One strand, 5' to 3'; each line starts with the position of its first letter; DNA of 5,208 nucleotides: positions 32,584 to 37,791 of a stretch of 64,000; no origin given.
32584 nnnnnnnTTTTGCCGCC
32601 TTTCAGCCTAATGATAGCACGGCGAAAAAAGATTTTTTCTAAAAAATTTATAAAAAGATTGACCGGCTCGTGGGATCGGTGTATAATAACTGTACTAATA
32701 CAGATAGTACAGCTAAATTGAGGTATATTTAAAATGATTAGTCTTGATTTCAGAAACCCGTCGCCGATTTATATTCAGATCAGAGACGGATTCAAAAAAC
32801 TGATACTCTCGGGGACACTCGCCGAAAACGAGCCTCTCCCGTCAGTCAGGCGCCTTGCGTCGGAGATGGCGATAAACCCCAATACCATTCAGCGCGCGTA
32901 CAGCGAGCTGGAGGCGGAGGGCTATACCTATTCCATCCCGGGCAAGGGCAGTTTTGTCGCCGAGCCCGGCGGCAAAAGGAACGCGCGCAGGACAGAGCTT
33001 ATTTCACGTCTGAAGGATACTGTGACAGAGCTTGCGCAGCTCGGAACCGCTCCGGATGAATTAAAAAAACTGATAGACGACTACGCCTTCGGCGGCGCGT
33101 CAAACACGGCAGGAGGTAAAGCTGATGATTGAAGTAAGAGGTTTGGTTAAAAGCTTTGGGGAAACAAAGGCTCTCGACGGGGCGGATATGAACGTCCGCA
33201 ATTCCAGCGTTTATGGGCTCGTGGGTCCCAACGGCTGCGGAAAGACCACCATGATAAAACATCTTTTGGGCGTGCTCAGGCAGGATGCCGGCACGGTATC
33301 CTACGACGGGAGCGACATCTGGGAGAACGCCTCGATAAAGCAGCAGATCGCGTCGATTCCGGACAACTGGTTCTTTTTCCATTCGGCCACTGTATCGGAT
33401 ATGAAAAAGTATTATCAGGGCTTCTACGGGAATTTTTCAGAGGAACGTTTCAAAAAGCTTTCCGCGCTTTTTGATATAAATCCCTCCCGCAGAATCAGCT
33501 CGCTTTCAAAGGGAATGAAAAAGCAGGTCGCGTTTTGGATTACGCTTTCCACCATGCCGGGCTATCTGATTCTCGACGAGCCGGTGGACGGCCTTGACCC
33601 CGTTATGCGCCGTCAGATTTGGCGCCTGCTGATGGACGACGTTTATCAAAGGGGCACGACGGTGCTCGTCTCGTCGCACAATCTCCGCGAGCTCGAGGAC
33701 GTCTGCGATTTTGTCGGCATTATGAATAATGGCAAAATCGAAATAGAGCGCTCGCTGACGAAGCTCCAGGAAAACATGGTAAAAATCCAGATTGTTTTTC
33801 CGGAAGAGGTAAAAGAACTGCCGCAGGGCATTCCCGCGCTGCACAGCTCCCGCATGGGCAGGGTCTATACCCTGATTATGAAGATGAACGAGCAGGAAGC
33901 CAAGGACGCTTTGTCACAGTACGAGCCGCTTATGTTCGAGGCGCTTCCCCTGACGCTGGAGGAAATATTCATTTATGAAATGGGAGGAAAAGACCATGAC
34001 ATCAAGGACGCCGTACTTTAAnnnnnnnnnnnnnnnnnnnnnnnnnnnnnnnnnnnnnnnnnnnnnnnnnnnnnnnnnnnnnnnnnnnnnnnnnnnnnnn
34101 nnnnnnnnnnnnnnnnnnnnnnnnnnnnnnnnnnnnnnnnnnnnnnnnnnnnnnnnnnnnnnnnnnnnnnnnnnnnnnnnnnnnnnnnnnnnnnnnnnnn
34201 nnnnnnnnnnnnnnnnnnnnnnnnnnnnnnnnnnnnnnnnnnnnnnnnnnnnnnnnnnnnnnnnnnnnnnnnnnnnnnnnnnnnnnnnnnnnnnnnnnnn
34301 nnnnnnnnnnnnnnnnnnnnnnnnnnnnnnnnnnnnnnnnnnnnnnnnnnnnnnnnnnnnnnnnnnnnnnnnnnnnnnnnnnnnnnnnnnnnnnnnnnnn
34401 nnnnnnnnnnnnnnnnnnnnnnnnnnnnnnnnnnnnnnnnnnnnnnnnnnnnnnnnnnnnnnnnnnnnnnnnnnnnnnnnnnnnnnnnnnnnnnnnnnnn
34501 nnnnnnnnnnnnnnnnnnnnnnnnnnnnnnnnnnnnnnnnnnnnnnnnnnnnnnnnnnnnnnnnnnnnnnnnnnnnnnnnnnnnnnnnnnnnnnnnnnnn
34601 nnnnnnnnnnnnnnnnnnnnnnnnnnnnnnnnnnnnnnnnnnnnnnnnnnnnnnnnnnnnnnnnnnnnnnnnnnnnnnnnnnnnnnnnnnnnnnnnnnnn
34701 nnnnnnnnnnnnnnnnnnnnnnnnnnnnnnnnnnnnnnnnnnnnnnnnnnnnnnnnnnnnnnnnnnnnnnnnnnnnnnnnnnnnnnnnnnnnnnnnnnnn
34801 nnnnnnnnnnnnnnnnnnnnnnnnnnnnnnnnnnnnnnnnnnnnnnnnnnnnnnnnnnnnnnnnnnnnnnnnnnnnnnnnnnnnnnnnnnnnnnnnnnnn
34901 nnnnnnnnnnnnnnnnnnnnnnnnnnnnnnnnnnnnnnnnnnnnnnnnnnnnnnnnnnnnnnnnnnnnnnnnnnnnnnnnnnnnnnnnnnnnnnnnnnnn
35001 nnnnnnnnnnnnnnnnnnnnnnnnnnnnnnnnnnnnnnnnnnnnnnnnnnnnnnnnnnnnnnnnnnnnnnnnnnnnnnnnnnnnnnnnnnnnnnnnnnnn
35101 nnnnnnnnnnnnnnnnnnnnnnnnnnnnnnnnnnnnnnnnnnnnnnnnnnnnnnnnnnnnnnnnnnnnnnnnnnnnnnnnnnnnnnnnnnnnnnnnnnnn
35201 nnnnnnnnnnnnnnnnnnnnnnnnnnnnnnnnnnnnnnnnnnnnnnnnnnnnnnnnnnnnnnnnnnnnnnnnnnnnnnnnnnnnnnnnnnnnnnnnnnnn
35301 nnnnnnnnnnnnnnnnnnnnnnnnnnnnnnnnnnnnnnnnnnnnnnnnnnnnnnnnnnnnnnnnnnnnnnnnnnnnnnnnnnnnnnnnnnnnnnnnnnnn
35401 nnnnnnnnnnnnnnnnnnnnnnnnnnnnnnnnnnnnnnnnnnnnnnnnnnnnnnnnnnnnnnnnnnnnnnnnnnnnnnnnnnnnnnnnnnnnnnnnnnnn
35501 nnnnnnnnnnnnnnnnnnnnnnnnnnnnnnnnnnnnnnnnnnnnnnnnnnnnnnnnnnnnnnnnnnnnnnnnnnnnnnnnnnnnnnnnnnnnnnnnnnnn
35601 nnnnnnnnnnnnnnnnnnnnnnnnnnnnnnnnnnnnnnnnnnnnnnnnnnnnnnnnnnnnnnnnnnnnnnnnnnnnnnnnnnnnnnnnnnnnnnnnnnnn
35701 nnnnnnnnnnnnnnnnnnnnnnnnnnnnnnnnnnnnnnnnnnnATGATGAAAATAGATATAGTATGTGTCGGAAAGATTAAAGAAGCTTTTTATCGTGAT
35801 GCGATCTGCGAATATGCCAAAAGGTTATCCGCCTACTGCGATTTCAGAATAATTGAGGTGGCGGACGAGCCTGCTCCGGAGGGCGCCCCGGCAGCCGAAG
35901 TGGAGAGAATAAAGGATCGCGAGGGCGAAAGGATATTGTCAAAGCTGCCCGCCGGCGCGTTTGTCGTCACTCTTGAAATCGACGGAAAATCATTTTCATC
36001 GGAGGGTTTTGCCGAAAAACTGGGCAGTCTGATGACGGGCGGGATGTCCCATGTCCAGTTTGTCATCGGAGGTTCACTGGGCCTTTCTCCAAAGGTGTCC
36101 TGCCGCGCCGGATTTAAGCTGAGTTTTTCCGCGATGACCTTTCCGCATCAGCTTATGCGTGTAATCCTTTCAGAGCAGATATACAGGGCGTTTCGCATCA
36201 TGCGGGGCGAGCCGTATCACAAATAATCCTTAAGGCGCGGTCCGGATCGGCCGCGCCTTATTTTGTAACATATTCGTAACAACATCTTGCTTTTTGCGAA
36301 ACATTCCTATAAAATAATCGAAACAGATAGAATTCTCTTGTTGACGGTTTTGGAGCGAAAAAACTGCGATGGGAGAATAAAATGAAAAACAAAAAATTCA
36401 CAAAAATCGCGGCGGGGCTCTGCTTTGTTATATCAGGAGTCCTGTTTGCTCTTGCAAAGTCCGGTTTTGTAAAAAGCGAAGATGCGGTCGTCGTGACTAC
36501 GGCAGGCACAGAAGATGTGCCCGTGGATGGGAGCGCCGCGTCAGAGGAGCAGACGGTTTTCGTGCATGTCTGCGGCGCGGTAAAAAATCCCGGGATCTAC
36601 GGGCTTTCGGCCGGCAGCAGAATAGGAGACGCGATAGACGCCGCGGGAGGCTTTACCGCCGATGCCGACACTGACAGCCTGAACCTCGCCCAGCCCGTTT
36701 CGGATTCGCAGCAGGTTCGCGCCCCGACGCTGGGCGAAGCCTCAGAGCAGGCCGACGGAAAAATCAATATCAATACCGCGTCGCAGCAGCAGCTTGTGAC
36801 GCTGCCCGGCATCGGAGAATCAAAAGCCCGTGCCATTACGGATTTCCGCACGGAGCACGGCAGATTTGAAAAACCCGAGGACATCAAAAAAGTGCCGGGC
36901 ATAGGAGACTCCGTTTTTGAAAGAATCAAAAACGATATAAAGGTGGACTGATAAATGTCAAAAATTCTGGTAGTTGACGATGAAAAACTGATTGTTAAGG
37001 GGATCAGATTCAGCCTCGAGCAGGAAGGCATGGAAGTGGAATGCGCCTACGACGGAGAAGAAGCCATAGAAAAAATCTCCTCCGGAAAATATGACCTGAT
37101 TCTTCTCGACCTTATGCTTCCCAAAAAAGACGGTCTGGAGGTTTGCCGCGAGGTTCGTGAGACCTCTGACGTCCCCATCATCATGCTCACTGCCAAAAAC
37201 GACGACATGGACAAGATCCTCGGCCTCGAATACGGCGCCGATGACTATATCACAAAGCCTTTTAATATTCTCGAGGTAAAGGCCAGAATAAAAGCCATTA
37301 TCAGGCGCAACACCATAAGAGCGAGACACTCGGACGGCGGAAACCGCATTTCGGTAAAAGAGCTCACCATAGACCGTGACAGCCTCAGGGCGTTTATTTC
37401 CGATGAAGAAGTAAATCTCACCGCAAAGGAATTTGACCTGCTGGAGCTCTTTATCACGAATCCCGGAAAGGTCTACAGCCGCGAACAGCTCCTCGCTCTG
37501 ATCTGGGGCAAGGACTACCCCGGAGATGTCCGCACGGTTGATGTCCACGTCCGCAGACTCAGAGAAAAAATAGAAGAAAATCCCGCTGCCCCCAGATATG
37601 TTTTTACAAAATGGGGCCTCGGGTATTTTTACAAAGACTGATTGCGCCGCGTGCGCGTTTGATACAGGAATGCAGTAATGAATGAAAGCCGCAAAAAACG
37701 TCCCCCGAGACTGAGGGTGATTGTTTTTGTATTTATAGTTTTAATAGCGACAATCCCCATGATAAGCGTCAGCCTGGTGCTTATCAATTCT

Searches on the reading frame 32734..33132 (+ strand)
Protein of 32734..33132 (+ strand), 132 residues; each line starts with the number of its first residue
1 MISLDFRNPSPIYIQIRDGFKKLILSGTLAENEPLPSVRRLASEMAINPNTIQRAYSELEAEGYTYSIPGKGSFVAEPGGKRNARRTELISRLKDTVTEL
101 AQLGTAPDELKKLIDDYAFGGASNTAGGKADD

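Call 40: search_protein_families(library=pfam, proteins=[window:32734-33132:+], max_evalue=0.00001)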
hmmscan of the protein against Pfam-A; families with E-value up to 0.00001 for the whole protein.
window:32734-33132:+ (132 aa): 2 families
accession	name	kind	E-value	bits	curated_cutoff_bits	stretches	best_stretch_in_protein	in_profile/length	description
PF00392.27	GntR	-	1.6e-13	50.5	27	1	14-75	3-64/64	Bacterial regulatory proteins, gntR family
PF13730.12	HTH_36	-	2.6e-06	27.6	25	1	32-64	22-54/55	Helix-turn-helix domain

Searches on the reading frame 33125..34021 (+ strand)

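Call 40: search_protein_families(library=pfam, proteins=[window:33125-34021:+], max_evalue=0.00001)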
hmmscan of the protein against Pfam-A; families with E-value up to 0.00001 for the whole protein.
window:33125-34021:+ (298 aa): 2 families
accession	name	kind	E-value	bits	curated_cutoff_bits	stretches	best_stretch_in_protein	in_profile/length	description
PF00005.33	ABC_tran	-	1e-22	81.6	25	1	17-154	1-136/137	ABC transporter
PF13304.12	AAA_21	-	2.3e-12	48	27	1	122-189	233-302/304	AAA domain, putative AbiEii toxin, Type IV TA system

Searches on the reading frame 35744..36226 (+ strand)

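Call 40: search_protein_families(library=pfam, proteins=[window:35744-36226:+], max_evalue=0.00001)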
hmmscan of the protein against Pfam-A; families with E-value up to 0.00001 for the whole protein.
window:35744-36226:+ (160 aa): 1 family
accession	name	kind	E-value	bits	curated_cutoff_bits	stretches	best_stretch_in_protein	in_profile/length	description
PF02590.22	SPOUT_MTase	-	3.7e-58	196.4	27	1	2-159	1-154/154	Predicted SPOUT methyltransferase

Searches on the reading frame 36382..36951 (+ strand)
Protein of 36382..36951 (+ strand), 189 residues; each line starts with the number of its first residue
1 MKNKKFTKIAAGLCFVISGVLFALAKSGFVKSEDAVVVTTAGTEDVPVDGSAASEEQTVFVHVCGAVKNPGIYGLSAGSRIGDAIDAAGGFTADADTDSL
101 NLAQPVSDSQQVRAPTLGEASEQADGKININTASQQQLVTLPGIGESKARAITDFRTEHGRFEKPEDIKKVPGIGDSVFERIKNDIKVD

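Call 40: search_protein_families(library=pfam, proteins=[window:36382-36951:+], max_evalue=0.00001)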
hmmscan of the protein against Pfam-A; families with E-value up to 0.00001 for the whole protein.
window:36382-36951:+ (189 aa): 4 families
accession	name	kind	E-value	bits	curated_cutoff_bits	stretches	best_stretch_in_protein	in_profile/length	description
PF12836.13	HHH_3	-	6.9e-21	74.6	27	1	126-186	4-64/65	Helix-hairpin-helix motif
PF10531.15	SLBB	-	2.9e-14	53.1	27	1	61-105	2-46/55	SLBB domain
PF00633.29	HHH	-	2.3e-12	46.5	24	1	129-155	4-30/30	Helix-hairpin-helix motif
PF14520.12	HHH_5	-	7.2e-06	26.8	27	0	132-153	31-52/57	Helix-hairpin-helix domain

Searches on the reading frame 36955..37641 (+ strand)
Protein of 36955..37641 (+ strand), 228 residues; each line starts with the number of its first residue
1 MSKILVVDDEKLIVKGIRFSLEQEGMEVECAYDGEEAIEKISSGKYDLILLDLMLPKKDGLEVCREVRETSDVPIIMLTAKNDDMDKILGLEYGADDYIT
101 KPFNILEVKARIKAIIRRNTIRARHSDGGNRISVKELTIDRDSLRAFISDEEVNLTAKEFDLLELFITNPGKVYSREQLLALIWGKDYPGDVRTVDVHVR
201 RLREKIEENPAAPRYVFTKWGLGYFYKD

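Call 41: search_protein_families(library=pfam, proteins=[window:36955-37641:+], max_evalue=0.00001)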
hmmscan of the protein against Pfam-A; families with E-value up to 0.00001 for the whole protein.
window:36955-37641:+ (228 aa): 2 families
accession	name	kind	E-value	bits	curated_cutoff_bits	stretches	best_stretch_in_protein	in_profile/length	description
PF00072.30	Response_reg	-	3.6e-32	111.3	30.2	1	4-112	1-110/111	Response regulator receiver domain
PF00486.34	Trans_reg_C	-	7e-29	100.2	26.2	1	151-225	2-76/77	Transcriptional regulatory protein, C terminal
